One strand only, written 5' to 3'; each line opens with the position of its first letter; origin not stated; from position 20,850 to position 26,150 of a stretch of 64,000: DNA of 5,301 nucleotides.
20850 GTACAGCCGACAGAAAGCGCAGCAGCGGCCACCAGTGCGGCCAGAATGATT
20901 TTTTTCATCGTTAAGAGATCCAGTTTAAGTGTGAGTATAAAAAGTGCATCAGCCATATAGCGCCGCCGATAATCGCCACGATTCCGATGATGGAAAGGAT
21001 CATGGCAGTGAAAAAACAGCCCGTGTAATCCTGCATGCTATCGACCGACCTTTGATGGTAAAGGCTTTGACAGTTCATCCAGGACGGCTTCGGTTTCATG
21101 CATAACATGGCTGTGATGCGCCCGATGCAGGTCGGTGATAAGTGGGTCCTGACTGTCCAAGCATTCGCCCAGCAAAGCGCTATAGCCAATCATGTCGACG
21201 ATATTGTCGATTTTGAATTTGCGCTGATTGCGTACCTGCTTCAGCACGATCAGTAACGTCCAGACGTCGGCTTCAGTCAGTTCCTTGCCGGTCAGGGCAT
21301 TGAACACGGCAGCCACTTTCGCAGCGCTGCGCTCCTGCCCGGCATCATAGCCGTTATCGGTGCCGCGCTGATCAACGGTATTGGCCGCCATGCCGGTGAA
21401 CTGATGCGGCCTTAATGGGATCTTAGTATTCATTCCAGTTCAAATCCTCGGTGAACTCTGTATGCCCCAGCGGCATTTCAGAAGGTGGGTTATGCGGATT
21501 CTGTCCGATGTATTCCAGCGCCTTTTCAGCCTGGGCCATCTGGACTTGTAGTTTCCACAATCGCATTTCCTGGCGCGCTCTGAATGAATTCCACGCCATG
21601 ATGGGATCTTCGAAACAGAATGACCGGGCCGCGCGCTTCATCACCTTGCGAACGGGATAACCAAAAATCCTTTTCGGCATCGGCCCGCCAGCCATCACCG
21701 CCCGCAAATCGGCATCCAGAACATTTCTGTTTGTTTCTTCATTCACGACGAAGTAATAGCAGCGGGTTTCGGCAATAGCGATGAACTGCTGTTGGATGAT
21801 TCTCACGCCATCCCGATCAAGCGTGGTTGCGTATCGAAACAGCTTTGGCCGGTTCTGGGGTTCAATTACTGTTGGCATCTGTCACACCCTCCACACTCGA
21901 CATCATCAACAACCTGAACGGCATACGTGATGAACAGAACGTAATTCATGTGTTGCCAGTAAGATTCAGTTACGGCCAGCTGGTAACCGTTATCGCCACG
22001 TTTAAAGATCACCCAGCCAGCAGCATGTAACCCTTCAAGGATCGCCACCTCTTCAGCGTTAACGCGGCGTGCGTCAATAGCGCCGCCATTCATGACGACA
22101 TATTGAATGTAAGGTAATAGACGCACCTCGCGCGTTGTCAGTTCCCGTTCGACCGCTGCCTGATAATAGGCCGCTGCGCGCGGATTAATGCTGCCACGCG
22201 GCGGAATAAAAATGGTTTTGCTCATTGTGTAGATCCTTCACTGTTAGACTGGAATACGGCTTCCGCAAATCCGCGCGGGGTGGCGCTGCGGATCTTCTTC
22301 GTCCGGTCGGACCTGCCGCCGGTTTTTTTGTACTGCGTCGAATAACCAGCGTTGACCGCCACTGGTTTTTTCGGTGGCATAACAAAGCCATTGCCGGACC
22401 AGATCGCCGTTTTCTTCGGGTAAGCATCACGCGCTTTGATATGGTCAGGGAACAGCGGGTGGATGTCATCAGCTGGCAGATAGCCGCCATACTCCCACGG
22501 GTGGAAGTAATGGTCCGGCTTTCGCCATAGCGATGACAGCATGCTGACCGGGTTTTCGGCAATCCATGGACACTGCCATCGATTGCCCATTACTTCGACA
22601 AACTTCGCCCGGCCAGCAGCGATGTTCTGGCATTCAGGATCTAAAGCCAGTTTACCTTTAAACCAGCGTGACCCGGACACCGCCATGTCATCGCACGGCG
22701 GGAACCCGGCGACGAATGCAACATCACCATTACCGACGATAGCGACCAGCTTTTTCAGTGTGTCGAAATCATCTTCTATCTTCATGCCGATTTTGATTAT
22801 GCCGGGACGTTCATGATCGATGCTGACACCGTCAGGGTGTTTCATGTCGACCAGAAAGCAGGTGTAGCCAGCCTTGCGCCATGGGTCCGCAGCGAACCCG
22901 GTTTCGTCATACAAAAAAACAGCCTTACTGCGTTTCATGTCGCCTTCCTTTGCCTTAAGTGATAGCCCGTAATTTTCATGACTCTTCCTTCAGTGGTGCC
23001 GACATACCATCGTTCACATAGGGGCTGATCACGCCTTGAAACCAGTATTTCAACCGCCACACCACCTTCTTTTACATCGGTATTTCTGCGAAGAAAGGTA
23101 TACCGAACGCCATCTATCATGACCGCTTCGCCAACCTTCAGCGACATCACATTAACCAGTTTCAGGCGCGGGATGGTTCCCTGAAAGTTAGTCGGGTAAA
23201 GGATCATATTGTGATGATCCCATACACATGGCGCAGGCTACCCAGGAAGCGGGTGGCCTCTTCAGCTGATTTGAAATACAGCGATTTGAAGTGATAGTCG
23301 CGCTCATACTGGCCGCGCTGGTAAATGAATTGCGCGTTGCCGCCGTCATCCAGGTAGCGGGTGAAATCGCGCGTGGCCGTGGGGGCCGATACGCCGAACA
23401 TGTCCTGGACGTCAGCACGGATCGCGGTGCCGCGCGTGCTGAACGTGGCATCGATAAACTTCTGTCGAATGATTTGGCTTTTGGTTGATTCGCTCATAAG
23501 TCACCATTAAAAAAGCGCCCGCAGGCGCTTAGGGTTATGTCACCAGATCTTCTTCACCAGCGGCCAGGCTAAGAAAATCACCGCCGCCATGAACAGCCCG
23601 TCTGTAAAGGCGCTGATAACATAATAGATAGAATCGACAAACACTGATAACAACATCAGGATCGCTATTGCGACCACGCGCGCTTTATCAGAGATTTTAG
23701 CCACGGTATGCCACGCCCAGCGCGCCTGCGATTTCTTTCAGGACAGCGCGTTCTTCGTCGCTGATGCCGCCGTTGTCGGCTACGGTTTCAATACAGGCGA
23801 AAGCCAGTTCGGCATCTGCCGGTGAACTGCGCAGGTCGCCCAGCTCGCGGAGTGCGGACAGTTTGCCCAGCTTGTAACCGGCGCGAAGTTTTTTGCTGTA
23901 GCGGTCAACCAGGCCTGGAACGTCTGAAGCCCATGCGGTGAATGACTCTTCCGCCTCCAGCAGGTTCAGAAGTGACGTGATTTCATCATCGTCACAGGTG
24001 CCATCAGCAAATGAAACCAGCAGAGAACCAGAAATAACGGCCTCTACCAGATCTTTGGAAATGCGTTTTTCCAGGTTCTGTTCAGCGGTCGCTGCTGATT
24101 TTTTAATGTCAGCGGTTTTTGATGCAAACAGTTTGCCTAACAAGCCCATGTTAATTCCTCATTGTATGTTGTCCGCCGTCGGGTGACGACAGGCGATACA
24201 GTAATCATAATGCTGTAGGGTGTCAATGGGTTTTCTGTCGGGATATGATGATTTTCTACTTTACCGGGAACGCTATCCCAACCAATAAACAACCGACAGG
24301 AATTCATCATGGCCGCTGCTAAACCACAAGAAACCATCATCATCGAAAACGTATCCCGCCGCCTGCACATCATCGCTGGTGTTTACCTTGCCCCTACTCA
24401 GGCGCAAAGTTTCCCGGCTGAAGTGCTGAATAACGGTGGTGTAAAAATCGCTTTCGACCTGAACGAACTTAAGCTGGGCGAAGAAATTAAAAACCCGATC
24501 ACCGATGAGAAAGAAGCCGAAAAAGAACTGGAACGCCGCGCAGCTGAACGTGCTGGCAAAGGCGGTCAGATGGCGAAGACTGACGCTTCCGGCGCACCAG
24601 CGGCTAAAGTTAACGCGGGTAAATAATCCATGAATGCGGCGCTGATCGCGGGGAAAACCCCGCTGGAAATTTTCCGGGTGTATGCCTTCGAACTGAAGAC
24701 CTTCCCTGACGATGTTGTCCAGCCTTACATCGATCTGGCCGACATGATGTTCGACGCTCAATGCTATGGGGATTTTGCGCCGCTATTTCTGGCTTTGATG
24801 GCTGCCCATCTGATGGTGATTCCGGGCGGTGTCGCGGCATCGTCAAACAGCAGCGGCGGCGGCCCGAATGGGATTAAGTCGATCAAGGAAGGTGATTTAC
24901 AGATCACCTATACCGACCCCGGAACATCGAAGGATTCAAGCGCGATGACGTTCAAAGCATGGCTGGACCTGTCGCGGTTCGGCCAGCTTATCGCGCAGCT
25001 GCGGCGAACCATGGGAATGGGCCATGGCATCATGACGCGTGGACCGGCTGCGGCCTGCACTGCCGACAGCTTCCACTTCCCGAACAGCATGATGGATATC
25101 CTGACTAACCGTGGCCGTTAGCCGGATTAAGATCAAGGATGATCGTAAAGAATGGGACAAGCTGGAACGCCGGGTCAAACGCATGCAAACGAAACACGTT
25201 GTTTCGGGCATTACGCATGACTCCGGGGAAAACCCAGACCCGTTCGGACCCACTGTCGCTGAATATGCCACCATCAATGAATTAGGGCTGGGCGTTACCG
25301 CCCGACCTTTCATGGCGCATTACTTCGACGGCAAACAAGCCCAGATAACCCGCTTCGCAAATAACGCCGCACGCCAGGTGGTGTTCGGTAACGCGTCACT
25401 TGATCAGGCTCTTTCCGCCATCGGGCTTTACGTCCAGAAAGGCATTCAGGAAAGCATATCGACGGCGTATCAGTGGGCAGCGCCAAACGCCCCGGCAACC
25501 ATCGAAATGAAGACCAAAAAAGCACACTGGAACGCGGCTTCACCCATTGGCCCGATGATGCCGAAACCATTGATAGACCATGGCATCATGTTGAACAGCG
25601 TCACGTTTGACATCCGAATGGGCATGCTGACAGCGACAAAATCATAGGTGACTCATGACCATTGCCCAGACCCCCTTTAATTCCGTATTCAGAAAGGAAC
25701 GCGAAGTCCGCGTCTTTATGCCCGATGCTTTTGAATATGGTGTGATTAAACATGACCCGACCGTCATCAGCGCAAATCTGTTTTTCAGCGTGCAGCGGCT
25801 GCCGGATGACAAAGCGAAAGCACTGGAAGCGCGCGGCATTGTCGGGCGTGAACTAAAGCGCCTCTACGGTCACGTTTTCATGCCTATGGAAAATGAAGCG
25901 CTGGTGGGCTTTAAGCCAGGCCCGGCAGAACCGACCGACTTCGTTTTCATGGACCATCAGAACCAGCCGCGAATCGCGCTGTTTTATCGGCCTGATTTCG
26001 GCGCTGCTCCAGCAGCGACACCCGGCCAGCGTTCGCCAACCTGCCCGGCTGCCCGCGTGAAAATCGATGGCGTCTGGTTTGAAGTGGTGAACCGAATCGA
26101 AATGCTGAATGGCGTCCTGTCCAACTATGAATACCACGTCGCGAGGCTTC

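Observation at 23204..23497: WYL-less CapW/BrxR winged helix: candidate non-inducible repressor of host anti-phage operons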

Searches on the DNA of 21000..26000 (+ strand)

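Call 10: search_dna_similar(query=window:21000-26000:+, collection=phages, mode=near, max_rows=20)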
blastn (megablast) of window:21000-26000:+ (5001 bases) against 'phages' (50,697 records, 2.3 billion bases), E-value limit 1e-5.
Records with a match: 7; places in all: 7; records where one place covers at least 80% of the query: 1.
Best place of each record, by identity: 95-99% 1; 80-90% 2; 60-80% 4.
By first word of the organism name: Escherichia 6; Pantoea 1.
By host as written in the record: Escherichia coli K-12 MG1655 4; Escherichia coli K-12 2; Pantoea agglomerans 1.
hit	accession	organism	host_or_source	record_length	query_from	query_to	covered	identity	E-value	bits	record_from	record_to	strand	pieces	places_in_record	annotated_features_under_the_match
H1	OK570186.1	Pantoea phage Nafs113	Pantoea agglomerans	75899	1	5001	100%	95.1%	0e+0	7875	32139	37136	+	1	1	putative DNA cytosine methyltransferase | hypothetical protein (x10) | protein of unknown function DUF4054 | tellurite resistance protein | protein of unknown function DUF6378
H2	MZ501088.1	Escherichia phage KarlBarth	Escherichia coli K-12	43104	1362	1528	3%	76.8%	8e-16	94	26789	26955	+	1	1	Dcm-like C5 cytosine methyltransferase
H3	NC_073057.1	Escherichia phage KarlBarth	Escherichia coli K-12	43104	1362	1528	3%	76.8%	8e-16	94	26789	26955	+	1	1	Dcm-like C5 cytosine methyltransferase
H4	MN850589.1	Escherichia phage welsh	Escherichia coli K-12 MG1655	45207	1362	1528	3%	76.2%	4e-14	88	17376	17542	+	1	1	C-5 cytosine-specific DNA methylase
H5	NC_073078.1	Escherichia phage welsh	Escherichia coli K-12 MG1655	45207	1362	1528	3%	76.2%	4e-14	88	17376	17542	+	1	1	C-5 cytosine-specific DNA methylase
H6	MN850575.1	Escherichia phage rolling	Escherichia coli K-12 MG1655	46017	1437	1528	2%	80.4%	4e-9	71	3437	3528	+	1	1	C-5 cytosine-specific DNA methylase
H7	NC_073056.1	Escherichia phage rolling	Escherichia coli K-12 MG1655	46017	1437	1528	2%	80.4%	4e-9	71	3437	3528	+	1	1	C-5 cytosine-specific DNA methylase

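Call 12: get_annotated_region(hit=H1, flank=9000)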
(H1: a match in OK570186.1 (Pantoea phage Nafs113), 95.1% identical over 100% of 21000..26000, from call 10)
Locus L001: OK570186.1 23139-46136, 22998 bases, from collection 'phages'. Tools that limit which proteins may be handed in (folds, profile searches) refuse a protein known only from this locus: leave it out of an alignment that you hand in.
description: Pantoea phage Nafs113, complete genome.
organism: Pantoea phage Nafs113 (NCBI taxid 2894291)
taxonomy: Viruses; Duplodnaviria; Heunggongvirae; Uroviricota; Caudoviricetes; Lietduovirus; Lietduovirus LIET2
host: Pantoea agglomerans; source: Insect gut; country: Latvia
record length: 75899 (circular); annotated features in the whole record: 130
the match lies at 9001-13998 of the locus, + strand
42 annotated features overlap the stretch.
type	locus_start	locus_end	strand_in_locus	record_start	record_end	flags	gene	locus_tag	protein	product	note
CDS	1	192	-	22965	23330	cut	-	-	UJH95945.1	hypothetical protein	ORF47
CDS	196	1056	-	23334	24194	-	-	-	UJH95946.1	phosphatase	ORF48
CDS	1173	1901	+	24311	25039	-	-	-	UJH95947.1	hypothetical protein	ORF49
CDS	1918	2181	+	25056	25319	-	-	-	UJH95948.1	hypothetical protein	ORF50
CDS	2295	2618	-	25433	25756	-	-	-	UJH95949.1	hypothetical protein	ORF51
CDS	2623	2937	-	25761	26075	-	-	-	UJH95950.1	hypothetical protein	ORF52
CDS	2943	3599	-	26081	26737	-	-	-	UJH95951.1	hypothetical protein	ORF53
CDS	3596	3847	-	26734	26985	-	-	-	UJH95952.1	hypothetical protein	ORF54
CDS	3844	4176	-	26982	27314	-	-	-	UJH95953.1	hypothetical protein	ORF55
CDS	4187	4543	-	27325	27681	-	-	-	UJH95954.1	hypothetical protein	ORF56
CDS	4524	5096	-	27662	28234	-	-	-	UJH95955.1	hypothetical protein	ORF57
CDS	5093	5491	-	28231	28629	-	-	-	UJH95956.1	hypothetical protein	ORF58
CDS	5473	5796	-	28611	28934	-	-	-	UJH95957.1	hypothetical protein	ORF59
CDS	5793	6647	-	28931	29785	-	-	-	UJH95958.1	HNH endonuclease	ORF60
CDS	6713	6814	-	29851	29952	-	-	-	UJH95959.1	hypothetical protein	ORF61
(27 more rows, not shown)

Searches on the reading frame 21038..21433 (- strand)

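Call 24: search_protein_families(library=pfam, proteins=[window:21038-21433:-], max_evalue=0.01)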
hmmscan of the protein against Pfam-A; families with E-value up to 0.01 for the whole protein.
window:21038-21433:- (131 aa): 1 family
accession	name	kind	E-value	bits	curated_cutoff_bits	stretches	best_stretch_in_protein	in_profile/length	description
PF19905.4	DUF6378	-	3.6e-10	40.4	27.1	1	23-91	14-80/81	Domain of unknown function (DUF6378)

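Call 75: search_protein_families(library=phrogs, proteins=[window:21038-21433:-], max_evalue=0.001)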
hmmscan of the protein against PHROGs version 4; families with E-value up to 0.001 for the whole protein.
window:21038-21433:- (131 aa): 4 families
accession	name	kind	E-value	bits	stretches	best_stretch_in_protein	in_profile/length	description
phrog_9871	-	unknown function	1e-28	101.7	1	11-91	5-86/184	-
phrog_474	-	other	1.8e-16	61.9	1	17-97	137-216/274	phosphofructokinase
phrog_1167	-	other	2.2e-08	35.6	1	36-96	28-89/169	phosphofructokinase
phrog_18396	-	unknown function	3.8e-05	24.8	1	22-94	171-247/248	-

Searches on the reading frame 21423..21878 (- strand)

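Call 24: search_protein_families(library=pfam, proteins=[window:21423-21878:-], max_evalue=0.01)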
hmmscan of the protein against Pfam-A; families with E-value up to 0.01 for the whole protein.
window:21423-21878:- (151 aa): 0 families

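Call 75: search_protein_families(library=phrogs, proteins=[window:21423-21878:-], max_evalue=0.001)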
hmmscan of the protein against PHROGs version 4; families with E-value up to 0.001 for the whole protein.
window:21423-21878:- (151 aa): 2 families
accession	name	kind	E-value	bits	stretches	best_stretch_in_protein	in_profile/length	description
phrog_1636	-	unknown function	7.6e-09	36.6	1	8-144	17-151/156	-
phrog_13631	-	unknown function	2.9e-05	25.2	1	22-126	27-109/136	-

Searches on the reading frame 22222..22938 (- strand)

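Call 24: search_protein_families(library=pfam, proteins=[window:22222-22938:-], max_evalue=0.01)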
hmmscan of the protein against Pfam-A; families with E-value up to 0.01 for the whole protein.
window:22222-22938:- (238 aa): 0 families

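Call 75: search_protein_families(library=phrogs, proteins=[window:22222-22938:-], max_evalue=0.001)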
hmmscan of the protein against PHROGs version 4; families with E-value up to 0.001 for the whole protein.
window:22222-22938:- (238 aa): 2 families
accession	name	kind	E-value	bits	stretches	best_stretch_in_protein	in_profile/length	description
phrog_757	-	other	1.6e-70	238.1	1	1-235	12-221/247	DNA methyltransferase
phrog_27471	-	unknown function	2.1e-05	25.7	0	127-151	10-34/93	-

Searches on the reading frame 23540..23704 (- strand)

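Call 24: search_protein_families(library=pfam, proteins=[window:23540-23704:-], max_evalue=0.01)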
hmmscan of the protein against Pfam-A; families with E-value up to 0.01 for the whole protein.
window:23540-23704:- (54 aa): 1 family
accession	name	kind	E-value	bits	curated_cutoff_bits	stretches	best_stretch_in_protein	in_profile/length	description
PF13064.11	DUF3927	-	3.4e-06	27.4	25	1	7-52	3-48/53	Protein of unknown function (DUF3927)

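Call 75: search_protein_families(library=phrogs, proteins=[window:23540-23704:-], max_evalue=0.001)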
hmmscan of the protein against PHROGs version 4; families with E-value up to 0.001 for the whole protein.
window:23540-23704:- (54 aa): 1 family
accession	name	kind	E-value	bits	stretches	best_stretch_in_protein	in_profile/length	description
phrog_1470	-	moron, auxiliary metabolic gene and host takeover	8.4e-10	39.3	1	6-52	3-49/54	TciB-like inhibition of cell division or resistance to colicin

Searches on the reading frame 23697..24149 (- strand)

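Call 24: search_protein_families(library=pfam, proteins=[window:23697-24149:-], max_evalue=0.01)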
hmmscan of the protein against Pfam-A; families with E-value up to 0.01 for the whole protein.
window:23697-24149:- (150 aa): 1 family
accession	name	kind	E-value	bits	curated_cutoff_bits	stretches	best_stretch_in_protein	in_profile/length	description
PF05099.18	TerB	-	2.9e-05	24.8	24.4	1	37-147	3-109/118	Tellurite resistance protein TerB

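Call 75: search_protein_families(library=phrogs, proteins=[window:23697-24149:-], max_evalue=0.001)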
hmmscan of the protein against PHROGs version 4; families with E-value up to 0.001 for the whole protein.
window:23697-24149:- (150 aa): 3 families
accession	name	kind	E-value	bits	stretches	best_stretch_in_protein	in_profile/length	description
phrog_632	-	moron, auxiliary metabolic gene and host takeover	1.6e-33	116.9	1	15-147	5-138/143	tellurite resistance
phrog_9865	-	unknown function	0.0003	21.9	1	97-145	20-67/74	-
phrog_3920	-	unknown function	0.00069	20.7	0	126-146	22-42/48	-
